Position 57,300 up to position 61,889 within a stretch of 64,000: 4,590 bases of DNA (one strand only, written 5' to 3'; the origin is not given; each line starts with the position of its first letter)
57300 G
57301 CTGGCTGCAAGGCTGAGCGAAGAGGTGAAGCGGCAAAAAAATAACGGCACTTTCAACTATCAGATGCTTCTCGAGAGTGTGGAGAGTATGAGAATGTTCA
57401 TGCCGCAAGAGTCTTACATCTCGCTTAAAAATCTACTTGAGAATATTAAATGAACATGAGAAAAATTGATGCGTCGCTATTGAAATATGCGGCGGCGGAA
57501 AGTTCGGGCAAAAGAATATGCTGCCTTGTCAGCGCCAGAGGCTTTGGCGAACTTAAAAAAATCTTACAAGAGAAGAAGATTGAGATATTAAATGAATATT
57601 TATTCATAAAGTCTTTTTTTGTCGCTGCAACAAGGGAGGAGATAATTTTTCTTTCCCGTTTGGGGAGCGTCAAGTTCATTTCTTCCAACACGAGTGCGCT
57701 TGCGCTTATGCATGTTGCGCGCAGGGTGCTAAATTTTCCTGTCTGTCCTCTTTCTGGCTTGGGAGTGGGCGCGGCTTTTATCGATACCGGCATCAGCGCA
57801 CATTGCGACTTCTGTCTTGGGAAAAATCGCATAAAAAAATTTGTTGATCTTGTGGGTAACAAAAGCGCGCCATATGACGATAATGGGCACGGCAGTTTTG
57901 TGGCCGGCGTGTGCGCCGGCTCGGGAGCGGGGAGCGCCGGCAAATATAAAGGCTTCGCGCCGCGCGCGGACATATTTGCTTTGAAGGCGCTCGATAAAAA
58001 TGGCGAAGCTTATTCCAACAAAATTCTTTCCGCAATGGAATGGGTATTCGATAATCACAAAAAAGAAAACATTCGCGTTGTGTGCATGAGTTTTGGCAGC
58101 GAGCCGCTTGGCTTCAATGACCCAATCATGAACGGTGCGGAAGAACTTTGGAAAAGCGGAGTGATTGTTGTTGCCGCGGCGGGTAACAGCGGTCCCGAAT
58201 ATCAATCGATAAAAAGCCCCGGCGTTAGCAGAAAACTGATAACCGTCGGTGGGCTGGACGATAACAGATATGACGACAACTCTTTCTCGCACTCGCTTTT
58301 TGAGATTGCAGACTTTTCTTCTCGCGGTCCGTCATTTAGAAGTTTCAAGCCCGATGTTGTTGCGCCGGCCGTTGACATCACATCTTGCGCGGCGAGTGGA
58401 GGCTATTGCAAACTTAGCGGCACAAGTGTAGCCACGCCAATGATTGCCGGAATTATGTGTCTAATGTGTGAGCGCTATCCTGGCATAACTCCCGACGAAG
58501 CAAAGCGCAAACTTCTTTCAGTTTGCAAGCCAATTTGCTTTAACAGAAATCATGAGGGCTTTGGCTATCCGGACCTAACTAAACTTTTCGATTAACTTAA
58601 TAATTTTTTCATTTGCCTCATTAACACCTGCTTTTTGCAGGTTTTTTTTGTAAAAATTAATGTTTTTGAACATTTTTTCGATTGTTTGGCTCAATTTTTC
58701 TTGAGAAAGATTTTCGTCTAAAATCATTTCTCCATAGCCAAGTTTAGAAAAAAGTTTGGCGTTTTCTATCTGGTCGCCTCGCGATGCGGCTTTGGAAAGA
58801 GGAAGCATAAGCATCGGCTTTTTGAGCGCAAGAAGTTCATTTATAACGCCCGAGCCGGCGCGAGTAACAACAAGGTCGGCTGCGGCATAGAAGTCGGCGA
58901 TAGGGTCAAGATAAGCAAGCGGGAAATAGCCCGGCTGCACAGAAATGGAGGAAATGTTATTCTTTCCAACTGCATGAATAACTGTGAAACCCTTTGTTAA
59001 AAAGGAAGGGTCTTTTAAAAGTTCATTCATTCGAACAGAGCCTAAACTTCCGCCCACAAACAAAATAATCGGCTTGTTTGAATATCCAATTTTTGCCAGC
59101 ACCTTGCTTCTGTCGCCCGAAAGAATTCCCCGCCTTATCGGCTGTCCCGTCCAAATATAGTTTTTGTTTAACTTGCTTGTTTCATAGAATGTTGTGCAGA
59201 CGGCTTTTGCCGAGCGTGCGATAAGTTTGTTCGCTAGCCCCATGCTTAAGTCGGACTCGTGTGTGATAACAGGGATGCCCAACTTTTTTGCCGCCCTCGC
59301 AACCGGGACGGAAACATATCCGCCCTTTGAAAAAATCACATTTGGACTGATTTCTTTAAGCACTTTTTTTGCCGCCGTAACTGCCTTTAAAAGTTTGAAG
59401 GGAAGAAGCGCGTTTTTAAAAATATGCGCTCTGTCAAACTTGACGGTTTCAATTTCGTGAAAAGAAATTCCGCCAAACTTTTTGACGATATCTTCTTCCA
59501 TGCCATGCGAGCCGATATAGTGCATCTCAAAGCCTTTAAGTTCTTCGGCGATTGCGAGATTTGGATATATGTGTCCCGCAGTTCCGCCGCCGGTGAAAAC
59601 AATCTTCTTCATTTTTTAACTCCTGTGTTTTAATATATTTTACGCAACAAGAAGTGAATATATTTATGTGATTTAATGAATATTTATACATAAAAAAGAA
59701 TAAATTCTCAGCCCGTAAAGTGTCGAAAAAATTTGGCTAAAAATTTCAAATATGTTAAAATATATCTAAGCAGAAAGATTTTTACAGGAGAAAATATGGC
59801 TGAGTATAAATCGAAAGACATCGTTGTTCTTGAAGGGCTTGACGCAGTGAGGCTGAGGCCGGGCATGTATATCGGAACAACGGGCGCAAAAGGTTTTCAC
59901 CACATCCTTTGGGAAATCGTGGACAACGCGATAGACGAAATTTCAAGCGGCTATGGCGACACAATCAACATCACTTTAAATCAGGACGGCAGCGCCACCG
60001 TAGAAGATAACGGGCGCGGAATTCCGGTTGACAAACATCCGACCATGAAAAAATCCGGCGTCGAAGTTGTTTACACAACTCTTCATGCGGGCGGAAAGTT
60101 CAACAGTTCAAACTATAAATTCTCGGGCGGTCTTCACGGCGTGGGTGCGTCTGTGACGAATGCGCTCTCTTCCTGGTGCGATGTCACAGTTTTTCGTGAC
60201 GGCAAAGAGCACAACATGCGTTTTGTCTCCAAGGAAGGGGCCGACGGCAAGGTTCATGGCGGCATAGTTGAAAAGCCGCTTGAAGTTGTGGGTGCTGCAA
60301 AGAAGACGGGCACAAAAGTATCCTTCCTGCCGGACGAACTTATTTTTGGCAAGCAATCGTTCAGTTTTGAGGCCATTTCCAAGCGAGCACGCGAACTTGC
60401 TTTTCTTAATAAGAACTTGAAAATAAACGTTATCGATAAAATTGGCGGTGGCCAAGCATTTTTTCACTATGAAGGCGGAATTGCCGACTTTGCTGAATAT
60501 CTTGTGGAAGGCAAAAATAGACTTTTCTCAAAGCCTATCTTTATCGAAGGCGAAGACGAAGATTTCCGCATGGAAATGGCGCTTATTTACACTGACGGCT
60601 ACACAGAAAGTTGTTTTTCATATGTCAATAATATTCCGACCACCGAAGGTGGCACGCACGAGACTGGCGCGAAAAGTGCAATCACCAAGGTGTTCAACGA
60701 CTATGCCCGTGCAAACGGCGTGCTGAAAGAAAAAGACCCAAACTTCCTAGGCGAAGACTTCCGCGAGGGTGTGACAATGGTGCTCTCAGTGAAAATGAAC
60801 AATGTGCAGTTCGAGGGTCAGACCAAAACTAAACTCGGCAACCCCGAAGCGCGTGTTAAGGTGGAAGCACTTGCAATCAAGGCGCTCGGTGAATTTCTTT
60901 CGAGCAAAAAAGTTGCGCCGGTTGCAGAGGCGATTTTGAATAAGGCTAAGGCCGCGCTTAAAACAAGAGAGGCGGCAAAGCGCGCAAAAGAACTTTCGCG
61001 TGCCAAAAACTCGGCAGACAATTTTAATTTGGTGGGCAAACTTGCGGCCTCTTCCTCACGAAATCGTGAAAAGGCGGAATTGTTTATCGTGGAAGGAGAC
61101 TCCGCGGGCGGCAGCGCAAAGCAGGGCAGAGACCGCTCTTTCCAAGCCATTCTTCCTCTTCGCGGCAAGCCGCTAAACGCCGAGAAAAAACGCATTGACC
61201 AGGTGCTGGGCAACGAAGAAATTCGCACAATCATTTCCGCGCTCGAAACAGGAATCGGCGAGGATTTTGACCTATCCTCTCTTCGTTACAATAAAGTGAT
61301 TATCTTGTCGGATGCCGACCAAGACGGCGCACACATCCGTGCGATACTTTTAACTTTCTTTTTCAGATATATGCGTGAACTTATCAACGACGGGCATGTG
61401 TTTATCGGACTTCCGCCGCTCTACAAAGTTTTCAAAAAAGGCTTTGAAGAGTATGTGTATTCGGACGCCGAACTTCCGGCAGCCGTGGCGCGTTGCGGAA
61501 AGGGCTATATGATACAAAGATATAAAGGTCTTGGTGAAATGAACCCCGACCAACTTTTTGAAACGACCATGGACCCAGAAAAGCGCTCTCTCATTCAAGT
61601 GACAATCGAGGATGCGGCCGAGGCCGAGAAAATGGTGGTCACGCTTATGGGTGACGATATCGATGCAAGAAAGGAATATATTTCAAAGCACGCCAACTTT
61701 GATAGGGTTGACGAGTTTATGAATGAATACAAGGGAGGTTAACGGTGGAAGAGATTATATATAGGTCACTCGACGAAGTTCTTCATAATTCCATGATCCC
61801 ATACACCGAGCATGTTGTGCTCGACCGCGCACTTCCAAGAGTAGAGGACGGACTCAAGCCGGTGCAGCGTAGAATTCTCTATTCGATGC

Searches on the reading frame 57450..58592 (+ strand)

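Call 58: search_protein_families(library=pfam, proteins=[window:57450-58592:+], max_evalue=0.01)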
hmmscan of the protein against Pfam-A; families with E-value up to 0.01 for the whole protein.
window:57450-58592:+ (381 aa): 1 family
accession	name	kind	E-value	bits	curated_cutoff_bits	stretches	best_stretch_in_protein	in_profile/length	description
PF00082.27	Peptidase_S8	-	1.6e-43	149.5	21.8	1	109-357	7-271/288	Subtilase family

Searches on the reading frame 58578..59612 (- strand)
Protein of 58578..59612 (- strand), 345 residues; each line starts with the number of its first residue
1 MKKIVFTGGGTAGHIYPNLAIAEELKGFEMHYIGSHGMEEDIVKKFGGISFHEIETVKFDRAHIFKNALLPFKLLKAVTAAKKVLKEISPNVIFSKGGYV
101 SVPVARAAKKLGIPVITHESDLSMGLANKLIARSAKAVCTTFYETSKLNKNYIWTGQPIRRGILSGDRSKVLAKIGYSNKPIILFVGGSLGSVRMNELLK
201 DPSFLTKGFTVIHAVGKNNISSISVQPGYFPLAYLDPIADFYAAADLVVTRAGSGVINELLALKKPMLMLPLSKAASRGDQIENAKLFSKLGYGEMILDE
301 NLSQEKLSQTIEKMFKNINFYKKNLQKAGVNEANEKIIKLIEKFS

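Call 58: search_protein_families(library=pfam, proteins=[window:58578-59612:-], max_evalue=0.01)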
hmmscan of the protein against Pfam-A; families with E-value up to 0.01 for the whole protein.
window:58578-59612:- (345 aa): 6 families
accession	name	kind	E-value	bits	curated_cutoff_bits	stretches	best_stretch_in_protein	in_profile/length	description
PF03033.26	Glyco_transf_28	-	1e-34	120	26.2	1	4-139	1-138/139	Glycosyltransferase family 28 N-terminal domain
PF04101.22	Glyco_tran_28_C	-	1.3e-30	107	22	1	182-333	1-158/166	Glycosyltransferase family 28 C-terminal domain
PF13528.12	Glyco_trans_1_3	-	2.5e-07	30.6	25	1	117-312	139-319/322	Glycosyl transferase family 1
PF02350.25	Epimerase_2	-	0.0015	17.9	30.6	0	239-270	254-284/347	UDP-N-acetylglucosamine 2-epimerase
PF13579.12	Glyco_trans_4_4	-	0.0035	18.2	29.7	1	70-124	52-106/158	Glycosyl transferase 4-like domain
PF00201.24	UDPGT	-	0.0092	15.3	19.5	0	248-325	344-415/499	UDP-glucoronosyl and UDP-glucosyl transferase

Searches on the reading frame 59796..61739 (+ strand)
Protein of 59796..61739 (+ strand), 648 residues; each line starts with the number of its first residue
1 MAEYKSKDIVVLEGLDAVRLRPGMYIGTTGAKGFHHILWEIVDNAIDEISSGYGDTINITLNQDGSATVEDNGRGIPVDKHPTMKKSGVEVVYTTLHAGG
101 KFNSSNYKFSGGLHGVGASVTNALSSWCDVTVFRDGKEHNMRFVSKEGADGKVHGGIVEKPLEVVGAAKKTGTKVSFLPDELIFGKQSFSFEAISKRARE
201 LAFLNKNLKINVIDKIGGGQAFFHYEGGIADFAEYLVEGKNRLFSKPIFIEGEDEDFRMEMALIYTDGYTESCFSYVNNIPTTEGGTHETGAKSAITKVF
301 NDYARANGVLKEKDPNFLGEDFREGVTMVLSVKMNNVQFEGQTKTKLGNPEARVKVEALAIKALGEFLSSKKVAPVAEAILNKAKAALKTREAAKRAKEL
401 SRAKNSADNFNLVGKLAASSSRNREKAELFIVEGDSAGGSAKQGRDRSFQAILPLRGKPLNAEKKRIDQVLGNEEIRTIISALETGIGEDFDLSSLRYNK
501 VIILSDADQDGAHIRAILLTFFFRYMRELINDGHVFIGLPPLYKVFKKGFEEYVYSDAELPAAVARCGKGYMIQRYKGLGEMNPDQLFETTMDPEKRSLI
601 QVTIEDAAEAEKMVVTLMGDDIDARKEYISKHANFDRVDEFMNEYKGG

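Call 58: search_protein_families(library=pfam, proteins=[window:59796-61739:+], max_evalue=0.01)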
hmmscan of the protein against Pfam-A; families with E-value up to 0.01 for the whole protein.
window:59796-61739:+ (648 aa): 4 families
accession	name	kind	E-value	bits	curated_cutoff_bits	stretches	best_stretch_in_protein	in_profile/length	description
PF00204.31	DNA_gyraseB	-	2.4e-52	177.4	27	1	228-399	1-172/173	DNA gyrase B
PF00986.26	DNA_gyraseB_C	-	2.4e-28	98.5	29.8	1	569-629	2-62/63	DNA gyrase B subunit, carboxyl terminus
PF01751.28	Toprim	-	9e-18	64.7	23.1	1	428-536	1-92/96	Toprim domain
PF02518.31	HATPase_c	-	2.1e-15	57.6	26.4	1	32-134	4-93/111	Histidine kinase-, DNA gyrase B-, and HSP90-like ATPase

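Call 82: find_encoding_contigs(protein=window:59796-61739:+, flank=10000, max_places=3)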
Protein window:59796-61739:+ (648 aa): 13 contigs read that carry it; 3 places shown.
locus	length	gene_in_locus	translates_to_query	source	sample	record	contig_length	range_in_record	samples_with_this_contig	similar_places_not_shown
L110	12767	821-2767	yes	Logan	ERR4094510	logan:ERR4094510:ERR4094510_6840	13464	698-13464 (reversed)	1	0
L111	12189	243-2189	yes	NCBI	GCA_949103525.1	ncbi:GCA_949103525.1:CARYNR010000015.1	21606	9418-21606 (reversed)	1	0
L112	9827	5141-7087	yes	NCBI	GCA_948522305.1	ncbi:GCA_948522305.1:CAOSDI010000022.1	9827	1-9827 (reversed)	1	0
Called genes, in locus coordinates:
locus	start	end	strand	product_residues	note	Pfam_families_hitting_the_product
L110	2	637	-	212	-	?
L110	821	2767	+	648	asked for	PF02518:HATPase_c, PF00204:DNA_gyraseB, PF01751:Toprim, PF00986:DNA_gyraseB_C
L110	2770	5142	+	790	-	PF00521:DNA_topoisoIV, PF03989:DNA_gyraseA_C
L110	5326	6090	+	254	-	PF01522:Polysacc_deac_1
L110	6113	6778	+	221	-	PF00436:SSB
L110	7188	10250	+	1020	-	-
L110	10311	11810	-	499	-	PF01676:Metalloenzyme, PF06415:iPGM_N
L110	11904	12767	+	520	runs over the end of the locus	?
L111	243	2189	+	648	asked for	PF02518:HATPase_c, PF00204:DNA_gyraseB, PF01751:Toprim, PF00986:DNA_gyraseB_C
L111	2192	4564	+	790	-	PF00521:DNA_topoisoIV, PF03989:DNA_gyraseA_C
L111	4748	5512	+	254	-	PF01522:Polysacc_deac_1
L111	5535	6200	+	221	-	PF00436:SSB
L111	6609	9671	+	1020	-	-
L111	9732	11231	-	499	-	PF01676:Metalloenzyme, PF06415:iPGM_N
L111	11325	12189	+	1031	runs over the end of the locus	PF00270:DEAD, PF04851:ResIII, PF18780:HNH_repeat (faint), PF00271:Helicase_C, PF03457:HA (faint), PF24232:DUF7445 (faint)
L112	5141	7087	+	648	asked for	PF02518:HATPase_c, PF00204:DNA_gyraseB, PF01751:Toprim, PF00986:DNA_gyraseB_C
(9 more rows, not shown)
